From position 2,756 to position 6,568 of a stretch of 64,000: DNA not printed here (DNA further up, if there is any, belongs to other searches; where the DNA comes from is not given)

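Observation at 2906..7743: fliL-fliM operon extended by three envelope genes including a 1170-aa secreted AMIN-like+TPR protein (candidate periplasmic motor scaffold)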

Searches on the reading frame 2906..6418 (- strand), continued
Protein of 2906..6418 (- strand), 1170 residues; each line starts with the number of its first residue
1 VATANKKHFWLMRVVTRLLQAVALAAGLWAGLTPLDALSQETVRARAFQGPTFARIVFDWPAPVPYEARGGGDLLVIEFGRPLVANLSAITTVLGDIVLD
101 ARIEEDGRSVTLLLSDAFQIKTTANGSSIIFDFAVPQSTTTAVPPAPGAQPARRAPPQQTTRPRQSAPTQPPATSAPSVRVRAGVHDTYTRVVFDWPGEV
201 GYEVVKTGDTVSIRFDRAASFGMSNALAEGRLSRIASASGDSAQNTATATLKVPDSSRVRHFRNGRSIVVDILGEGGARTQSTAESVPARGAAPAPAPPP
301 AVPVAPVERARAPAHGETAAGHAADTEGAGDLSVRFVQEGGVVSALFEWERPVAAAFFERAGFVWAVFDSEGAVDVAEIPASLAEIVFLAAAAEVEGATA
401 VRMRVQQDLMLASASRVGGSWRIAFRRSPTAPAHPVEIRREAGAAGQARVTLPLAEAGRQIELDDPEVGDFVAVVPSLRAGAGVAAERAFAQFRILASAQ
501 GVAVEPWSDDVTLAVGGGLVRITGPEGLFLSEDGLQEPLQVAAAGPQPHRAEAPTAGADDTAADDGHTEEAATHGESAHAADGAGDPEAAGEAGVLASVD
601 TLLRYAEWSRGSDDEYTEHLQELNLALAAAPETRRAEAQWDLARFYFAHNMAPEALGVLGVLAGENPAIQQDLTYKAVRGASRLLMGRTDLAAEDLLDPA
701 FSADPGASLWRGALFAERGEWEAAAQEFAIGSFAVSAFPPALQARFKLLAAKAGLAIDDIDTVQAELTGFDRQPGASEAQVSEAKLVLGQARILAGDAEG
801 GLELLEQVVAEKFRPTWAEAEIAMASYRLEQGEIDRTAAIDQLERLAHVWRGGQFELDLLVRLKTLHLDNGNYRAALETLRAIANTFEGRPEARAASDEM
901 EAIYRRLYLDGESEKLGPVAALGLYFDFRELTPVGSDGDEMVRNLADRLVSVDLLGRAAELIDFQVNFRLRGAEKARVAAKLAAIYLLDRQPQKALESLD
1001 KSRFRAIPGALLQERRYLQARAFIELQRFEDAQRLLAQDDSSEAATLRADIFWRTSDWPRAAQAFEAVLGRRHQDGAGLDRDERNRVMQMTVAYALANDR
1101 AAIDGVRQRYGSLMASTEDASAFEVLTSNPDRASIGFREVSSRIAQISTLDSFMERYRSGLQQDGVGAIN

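Call 41: fold_search(model_id=the predicted structure, library=pdb)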
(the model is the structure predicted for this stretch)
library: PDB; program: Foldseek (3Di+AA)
matches with E <= 10: 1610; with E <= 0.001: 242
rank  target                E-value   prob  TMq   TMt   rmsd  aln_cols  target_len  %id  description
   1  9hmf_K                1.3e-10  1.00  0.13  0.18  36.7       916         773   11  Periplasmic scaffold of the Campylobacter jejuni flagellar motor (alpha carbon trace) (released 2024-12-25)
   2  9hvq_Q                1.2e-08  1.00  0.19  0.24  23.8       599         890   11  Structure of the transcribing Pol II-DSIF-PAF-SPT6-RECQL5 complex (released 2025-07-16)
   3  9rtt_Q                2.4e-08  1.00  0.15  0.18  24.5       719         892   14  Activated Elongation Complex with IWS1 and ELOF1 (released 2025-09-03)
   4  8fgw_D                4.3e-08  1.00  0.15  0.14  26.9       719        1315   13  Human IFT-A complex structures provide molecular insights into ciliary transport (released 2023-02-22)
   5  8gl8_I                7.3e-08  1.00  0.20  0.34  25.2       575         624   12  The Type 9 Secretion System Extended Translocon - SprA-PorV-PPI-RemZ-SkpA-SprE complex (released 2024-01-31)
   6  8hmd_C                1.7e-07  1.00  0.16  0.14  25.0       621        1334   12  base module state 2 of Tetrahymena IFT-A (released 2023-06-14)
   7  8bbg_D                1.9e-07  1.00  0.16  0.14  22.3       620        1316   13  Structure of the IFT-A complex; anterograde IFT-A train model (released 2022-12-21)
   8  7yea_A                2.0e-07  1.00  0.19  0.21  16.3       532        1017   14  Human O-GlcNAc transferase Dimer (released 2023-07-12)
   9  7dkh_A                2.8e-07  1.00  0.18  0.22  19.8       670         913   13  Crystal structure of the Ctr9/Paf1/Cdc73/Rtf1 quaternary complex (released 2021-11-24)
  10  5nnp_A                3.3e-07  1.00  0.12  0.18  35.3       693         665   15  Structure of Naa15/Naa10 bound to HypK-THB (released 2017-06-14)
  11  1w3b_A                3.6e-07  1.00  0.17  0.41  16.1       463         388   14  The superhelical TPR domain of O-linked GlcNAc transferase reveals structural similarities to importin alpha. (released 2004-09-09)
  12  4buj_F                3.8e-07  1.00  0.12  0.11  21.0       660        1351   11  Crystal structure of the S. cerevisiae Ski2-3-8 complex (released 2013-08-28)
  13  5g04_Y                4.4e-07  1.00  0.15  0.29  22.2       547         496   11  Structure of the human APC-Cdc20-Hsl1 complex (released 2016-05-25)
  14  5nnp_E                5.0e-07  1.00  0.12  0.18  35.7       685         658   15  Structure of Naa15/Naa10 bound to HypK-THB (released 2017-06-14)
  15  7dkh_I                5.7e-07  1.00  0.15  0.19  24.5       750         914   11  Crystal structure of the Ctr9/Paf1/Cdc73/Rtf1 quaternary complex (released 2021-11-24)
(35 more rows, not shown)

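Call 42: search_solved_structures(query=A1, max_evalue=10)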
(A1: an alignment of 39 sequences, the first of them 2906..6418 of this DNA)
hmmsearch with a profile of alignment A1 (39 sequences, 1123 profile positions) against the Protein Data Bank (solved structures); distinct sequences matched with E-value up to 10: 54.
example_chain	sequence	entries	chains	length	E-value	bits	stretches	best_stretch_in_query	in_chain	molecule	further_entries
8bu0_A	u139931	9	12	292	2.5e-06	28.8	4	707-845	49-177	Consensus tetratricopeptide repeat protein | Crystal structure of an 8-repeat consensus TPR superhelix with Zinc. | Monomer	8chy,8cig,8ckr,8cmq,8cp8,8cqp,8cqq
7obi_A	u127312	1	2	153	7.1e-06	27.3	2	742-846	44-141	CTPR-rv4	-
9qhb_A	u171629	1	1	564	1e-05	26.8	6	707-845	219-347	Engineered tetratricopeptide repeat protein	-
4y6c_A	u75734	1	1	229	2.6e-05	25.5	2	934-1003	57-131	ANSERINA PUTATIVE KINESIN LIGHT chain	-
9gzg_A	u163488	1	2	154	5.8e-05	24.3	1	742-774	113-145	Engineered CTPR protein with glutamic acids for conductivity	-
5ljo_D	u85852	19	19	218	9.4e-05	23.6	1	671-874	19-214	Outer membrane protein assembly factor BamD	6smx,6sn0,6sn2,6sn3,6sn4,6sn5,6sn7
3q5m_A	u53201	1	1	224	0.0001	23.5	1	671-874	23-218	UPF0169 lipoprotein yfiO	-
8spr_D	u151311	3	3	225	0.0001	23.5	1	671-874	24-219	Outer membrane protein assembly factor BamD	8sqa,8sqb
28jl_D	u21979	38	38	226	0.00011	23.5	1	671-874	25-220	Outer membrane protein assembly factor BamD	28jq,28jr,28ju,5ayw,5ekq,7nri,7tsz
3tgo_A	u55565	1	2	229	0.00011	23.4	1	671-874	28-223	UPF0169 lipoprotein yfiO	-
2yhc_A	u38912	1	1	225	0.00012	23.2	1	671-874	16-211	UPF0169 LIPOPROTEIN YFIO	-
5d0o_D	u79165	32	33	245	0.00015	23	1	671-874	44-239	Outer membrane protein assembly factor BamD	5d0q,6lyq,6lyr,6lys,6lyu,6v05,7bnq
8adg_D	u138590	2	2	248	0.00015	22.9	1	671-874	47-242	Outer membrane protein assembly factor BamD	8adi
2wqh_A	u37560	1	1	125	0.00045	21.4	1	731-848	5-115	CTPR3Y3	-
9qhc_A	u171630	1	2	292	0.00049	21.2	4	709-845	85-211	Engineered tetratricopeptide repeat protein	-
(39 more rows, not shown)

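Call 47: search_protein_families(library=pfam, alignment_id=A1, max_evalue=0.001)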
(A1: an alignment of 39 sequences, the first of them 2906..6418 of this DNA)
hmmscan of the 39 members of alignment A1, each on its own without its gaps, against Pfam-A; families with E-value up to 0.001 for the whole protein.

A. member 1, window:2906-6418:- (1170 aa): 1 family
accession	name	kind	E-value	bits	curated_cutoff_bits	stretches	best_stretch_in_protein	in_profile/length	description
PF13432.12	TPR_16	-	0.00086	20.1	32.7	1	1017-1071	1-60/65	Tetratricopeptide repeat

B. families by the number of members that match (of 39 scanned): 16 families
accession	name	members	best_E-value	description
PF24837.1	AMIN-like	18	1.5e-07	AMIN-like domain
PF12895.13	ANAPC3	11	1.3e-07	Anaphase-promoting complex, cyclosome, subunit 3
PF14559.12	TPR_19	10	8.9e-12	Tetratricopeptide repeat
PF07719.23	TPR_2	8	3e-08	Tetratricopeptide repeat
PF13432.12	TPR_16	7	1.4e-09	Tetratricopeptide repeat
PF00515.34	TPR_1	4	3.7e-08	Tetratricopeptide repeat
PF11741.13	AMIN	4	7.1e-08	AMIN domain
PF13174.12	TPR_6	4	3e-05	Tetratricopeptide repeat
PF25062.1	ARM_TT21_N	2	8.6e-05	Tetratricopeptide repeat protein 21 N-terminal ARM repeat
PF13176.12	TPR_7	2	0.00013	Tetratricopeptide repeat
PF13428.12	TPR_14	1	3.6e-05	Tetratricopeptide repeat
PF25064.1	ARM_TT21_5th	1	0.00029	TT21 fifth ARM repeats domain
PF13181.12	TPR_8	1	0.00071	Tetratricopeptide repeat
PF04348.19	LppC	1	0.00077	LppC putative lipoprotein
PF13525.12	YfiO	1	0.00089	Outer membrane lipoprotein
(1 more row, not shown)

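Call 53: search_dna_similar(query=window:2906-6418:-, collection=plasmids, mode=protein, max_evalue=0.001, max_rows=40)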
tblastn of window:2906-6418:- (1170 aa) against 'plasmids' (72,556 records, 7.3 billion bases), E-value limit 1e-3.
Records with a match: 11; places in all: 11; records where one place covers at least 80% of the query: 0.
Best place of each record, by identity: <60% 11.
By first word of the organism name: Azospirillum 8; Sphingobium 1; Erythrobacter 1; Salipiger 1.
By predicted mobility (MOB-suite, as given by PLSDB): non-mobilizable 9; conjugative 1; mobilizable 1.
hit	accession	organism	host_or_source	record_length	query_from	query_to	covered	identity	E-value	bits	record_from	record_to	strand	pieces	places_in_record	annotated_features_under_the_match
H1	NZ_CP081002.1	Sphingobium sp. V4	cell culture,soil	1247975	626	1130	43%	29.7%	4e-29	134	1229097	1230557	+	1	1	record has no annotation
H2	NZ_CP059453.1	Azospirillum brasilense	Prokaryotes,soil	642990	621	1159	46%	27.1%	1e-11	77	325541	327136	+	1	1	tetratricopeptide repeat protein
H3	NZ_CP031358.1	Erythrobacter aureus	marine sediment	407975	635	1128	42%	29.2%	5e-31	140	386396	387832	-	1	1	hypothetical protein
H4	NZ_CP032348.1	Azospirillum brasilense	soil sample,Agricultural field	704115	621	1159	46%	26.7%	2e-6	60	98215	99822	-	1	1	hypothetical protein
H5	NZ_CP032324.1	Azospirillum argentinense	soil sample,Agricultural field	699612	621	1159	46%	26.7%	4e-6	59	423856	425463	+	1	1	hypothetical protein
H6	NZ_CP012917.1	Azospirillum brasilense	Digitaria eriantha,microbe,root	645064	621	1157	46%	26.6%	2e-9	71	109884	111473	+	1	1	hypothetical protein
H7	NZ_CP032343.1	Azospirillum brasilense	soil sample,Agricultural field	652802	621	1157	46%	26.6%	2e-9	71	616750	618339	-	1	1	hypothetical protein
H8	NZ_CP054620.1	Azospirillum oryzae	cell culture,soil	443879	614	1130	44%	26.9%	3e-6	59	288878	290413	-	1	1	hypothetical protein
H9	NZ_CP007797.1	Azospirillum argentinense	Triticum aestivum L.,Root,wheat ...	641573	635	1158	45%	25.1%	5e-4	52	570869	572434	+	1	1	hypothetical protein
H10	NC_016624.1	Azospirillum lipoferum 4B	-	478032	614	1117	43%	25.9%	8e-5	55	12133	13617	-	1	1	hypothetical protein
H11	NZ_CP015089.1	Salipiger abyssi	single cell,marine seawater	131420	636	930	25%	27.2%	1e-5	57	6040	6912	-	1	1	hypothetical protein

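Call 56: get_annotated_region(hit=H11, flank=7000)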
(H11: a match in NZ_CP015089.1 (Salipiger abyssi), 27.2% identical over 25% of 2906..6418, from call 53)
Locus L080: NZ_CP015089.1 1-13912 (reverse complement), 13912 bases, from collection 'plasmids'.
description: Salipiger abyssi strain JLT2014 plasmid pPABY5, complete sequence
organism: Salipiger abyssi (NCBI taxid 1250539)
taxonomy: Bacteria; Pseudomonadota; Alphaproteobacteria; Rhodobacterales; Roseobacteraceae; Salipiger; Salipiger abyssi
host: -; source: single cell,marine seawater; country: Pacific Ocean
typing (MOB-suite, as given by PLSDB): non-mobilizable; replicon rep_cluster_608
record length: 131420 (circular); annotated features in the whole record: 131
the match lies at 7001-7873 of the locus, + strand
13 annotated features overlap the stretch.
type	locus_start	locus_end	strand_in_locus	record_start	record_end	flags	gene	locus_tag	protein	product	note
CDS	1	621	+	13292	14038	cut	-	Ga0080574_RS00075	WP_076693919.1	sigma-70 family RNA polymerase sigma factor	GO:0006352 - DNA-templated transcription initiation [Evidence IEA]; GO:0006355 - regulation of DNA-templated ...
CDS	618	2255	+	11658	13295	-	-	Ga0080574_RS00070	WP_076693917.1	flagellar hook-length control protein FliK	-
CDS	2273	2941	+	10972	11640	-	-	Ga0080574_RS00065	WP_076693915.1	flagellar hook assembly protein FlgD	-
CDS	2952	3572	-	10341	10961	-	-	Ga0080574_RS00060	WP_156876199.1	hypothetical protein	-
CDS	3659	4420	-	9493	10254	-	flgH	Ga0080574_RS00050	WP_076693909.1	flagellar basal body L-ring protein FlgH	GO:0071973 - bacterial-type flagellum-dependent cell motility [Evidence IEA]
CDS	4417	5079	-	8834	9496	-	flgA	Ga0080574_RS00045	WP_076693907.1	flagellar basal body P-ring formation chaperone FlgA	GO:0001539 - cilium or flagellum-dependent cell motility [Evidence IEA]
CDS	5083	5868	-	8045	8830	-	flgG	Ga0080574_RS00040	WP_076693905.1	flagellar basal-body rod protein FlgG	GO:0071973 - bacterial-type flagellum-dependent cell motility [Evidence IEA]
CDS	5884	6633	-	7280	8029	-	flgF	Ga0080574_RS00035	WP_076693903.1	flagellar basal-body rod protein FlgF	GO:0001539 - cilium or flagellum-dependent cell motility [Evidence IEA]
CDS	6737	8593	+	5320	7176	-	-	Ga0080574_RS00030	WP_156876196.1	hypothetical protein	-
CDS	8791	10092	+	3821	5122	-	-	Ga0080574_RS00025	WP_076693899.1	flagellar hook protein FlgE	GO:0071973 - bacterial-type flagellum-dependent cell motility [Evidence IEA]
CDS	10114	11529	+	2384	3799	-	flgK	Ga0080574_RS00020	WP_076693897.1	flagellar hook-associated protein FlgK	GO:0001539 - cilium or flagellum-dependent cell motility [Evidence IEA]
CDS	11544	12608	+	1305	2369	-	-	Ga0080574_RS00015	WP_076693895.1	flagellin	GO:0071973 - bacterial-type flagellum-dependent cell motility [Evidence IEA]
CDS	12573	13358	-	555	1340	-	-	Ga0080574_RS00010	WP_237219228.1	response regulator transcription factor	GO:0000160 - phosphorelay signal transduction system [Evidence IEA]; GO:0006355 - regulation of DNA-templated ...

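Call 58: get_annotated_region(hit=H3, flank=9000)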
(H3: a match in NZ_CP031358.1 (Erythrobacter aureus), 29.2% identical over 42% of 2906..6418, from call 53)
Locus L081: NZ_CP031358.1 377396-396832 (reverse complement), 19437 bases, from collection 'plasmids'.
description: Erythrobacter aureus strain YH-07 plasmid unnamed, complete sequence
organism: Erythrobacter aureus (NCBI taxid 2182384)
taxonomy: Bacteria; Pseudomonadota; Alphaproteobacteria; Sphingomonadales; Erythrobacteraceae; Erythrobacter; Erythrobacter aureus
host: -; source: marine sediment; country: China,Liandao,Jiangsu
typing (MOB-suite, as given by PLSDB): non-mobilizable
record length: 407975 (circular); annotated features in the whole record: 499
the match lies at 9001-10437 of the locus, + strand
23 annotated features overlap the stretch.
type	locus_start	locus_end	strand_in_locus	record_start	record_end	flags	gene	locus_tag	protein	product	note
CDS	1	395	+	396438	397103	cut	-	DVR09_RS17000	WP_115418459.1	flagellar hook assembly protein FlgD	-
CDS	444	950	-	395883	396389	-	-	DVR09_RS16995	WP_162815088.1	hypothetical protein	-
CDS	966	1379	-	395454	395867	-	-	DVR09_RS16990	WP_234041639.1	hypothetical protein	-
CDS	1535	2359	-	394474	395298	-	-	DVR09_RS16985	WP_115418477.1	flagellin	-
CDS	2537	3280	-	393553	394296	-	flgH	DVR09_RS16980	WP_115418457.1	flagellar basal body L-ring protein FlgH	GO:0071973 - bacterial-type flagellum-dependent cell motility [Evidence IEA]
CDS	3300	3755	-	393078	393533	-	flgA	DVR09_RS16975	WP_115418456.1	flagellar basal body P-ring formation chaperone FlgA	GO:0001539 - cilium or flagellum-dependent cell motility [Evidence IEA]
CDS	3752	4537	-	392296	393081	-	flgG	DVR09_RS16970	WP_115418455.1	flagellar basal-body rod protein FlgG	GO:0071973 - bacterial-type flagellum-dependent cell motility [Evidence IEA]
CDS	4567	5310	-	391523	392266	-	-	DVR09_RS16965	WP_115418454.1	flagellar hook basal-body protein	-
CDS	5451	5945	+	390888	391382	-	-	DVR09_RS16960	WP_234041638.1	flagellar basal body-associated FliL family protein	GO:0071973 - bacterial-type flagellum-dependent cell motility [Evidence IEA]; GO:0006935 - chemotaxis [Evidence IEA]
CDS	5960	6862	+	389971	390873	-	fliM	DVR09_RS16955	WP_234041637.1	flagellar motor switch protein FliM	GO:0001539 - cilium or flagellum-dependent cell motility [Evidence IEA]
CDS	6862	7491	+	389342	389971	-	-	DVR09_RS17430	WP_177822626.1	DUF6468 domain-containing protein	-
CDS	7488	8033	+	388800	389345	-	-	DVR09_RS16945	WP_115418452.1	hypothetical protein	-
CDS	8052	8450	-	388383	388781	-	-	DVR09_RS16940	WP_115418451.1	flagellar basal body-associated FliL family protein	-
CDS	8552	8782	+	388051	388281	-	-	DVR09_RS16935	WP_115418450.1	hypothetical protein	-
CDS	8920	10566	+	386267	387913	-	-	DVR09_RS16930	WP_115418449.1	hypothetical protein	-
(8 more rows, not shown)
